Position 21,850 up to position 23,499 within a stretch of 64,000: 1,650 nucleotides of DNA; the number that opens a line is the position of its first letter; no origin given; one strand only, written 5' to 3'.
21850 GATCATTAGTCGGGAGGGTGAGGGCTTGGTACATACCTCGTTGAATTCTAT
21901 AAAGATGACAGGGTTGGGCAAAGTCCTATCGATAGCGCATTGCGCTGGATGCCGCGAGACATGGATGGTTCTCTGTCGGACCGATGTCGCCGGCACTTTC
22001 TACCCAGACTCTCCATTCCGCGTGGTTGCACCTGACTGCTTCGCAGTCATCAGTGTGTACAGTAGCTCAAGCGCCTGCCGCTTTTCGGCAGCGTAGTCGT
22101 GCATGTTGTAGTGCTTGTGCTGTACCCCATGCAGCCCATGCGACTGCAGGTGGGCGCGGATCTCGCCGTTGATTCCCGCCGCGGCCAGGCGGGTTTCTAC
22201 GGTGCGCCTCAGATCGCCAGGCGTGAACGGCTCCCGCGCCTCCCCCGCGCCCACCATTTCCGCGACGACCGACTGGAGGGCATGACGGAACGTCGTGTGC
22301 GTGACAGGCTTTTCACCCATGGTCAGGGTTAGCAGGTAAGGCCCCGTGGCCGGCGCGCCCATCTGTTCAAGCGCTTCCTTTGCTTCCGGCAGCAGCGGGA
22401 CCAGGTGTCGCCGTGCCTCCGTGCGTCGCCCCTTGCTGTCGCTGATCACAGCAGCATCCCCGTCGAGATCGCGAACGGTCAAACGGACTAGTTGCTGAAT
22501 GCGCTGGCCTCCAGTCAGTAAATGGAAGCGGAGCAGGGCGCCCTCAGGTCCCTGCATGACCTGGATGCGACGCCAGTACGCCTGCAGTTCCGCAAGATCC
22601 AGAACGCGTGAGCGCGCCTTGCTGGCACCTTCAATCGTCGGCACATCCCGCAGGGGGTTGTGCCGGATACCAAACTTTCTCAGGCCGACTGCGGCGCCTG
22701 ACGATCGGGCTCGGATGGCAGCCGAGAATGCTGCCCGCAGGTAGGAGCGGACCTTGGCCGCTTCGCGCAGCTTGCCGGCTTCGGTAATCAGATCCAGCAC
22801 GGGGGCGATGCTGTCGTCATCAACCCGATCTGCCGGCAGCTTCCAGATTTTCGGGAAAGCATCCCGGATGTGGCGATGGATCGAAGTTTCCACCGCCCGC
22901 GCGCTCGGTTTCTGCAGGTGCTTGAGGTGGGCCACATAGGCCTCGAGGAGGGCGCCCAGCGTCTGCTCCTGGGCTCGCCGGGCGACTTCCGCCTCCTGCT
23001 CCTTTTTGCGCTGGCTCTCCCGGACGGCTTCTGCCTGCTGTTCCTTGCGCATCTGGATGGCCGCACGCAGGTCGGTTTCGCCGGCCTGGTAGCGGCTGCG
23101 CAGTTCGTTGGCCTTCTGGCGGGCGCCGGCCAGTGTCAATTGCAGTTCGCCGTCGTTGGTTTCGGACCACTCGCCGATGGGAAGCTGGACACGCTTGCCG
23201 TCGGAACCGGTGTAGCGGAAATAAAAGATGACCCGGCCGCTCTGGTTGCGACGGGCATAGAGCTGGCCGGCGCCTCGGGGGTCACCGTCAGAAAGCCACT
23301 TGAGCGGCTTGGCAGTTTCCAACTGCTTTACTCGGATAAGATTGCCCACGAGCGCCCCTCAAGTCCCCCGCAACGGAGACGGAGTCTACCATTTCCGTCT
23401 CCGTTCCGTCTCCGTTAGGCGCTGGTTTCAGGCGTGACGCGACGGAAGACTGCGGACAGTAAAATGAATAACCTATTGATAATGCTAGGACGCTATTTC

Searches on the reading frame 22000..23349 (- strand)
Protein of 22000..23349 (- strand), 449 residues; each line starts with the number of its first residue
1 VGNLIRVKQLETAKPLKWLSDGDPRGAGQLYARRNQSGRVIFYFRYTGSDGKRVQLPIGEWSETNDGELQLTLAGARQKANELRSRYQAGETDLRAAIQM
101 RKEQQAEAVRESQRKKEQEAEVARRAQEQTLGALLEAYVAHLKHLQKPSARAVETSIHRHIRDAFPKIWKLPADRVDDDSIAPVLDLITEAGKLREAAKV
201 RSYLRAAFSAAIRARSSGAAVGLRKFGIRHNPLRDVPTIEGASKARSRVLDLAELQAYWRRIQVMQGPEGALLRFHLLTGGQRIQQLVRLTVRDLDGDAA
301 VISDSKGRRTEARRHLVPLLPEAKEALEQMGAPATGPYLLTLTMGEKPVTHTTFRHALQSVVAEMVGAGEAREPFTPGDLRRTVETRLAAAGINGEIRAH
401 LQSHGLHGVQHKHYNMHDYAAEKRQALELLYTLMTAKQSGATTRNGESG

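Call 85: search_protein_families(library=pfam, proteins=[window:22000-23349:-], max_evalue=0.00001)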
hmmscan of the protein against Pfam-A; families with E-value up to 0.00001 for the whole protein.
window:22000-23349:- (449 aa): 3 families
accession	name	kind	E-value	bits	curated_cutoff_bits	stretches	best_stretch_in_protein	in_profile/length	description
PF13356.12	Arm-DNA-bind_3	-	6.6e-09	36.2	27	1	9-95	5-77/83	Arm DNA-binding domain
PF00589.27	Phage_integrase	-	3.3e-07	30.7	27.1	1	277-399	31-151/172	Phage integrase family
PF22022.2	Phage_int_M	-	7.7e-06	26.5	27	0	146-213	14-81/96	Phage integrase central domain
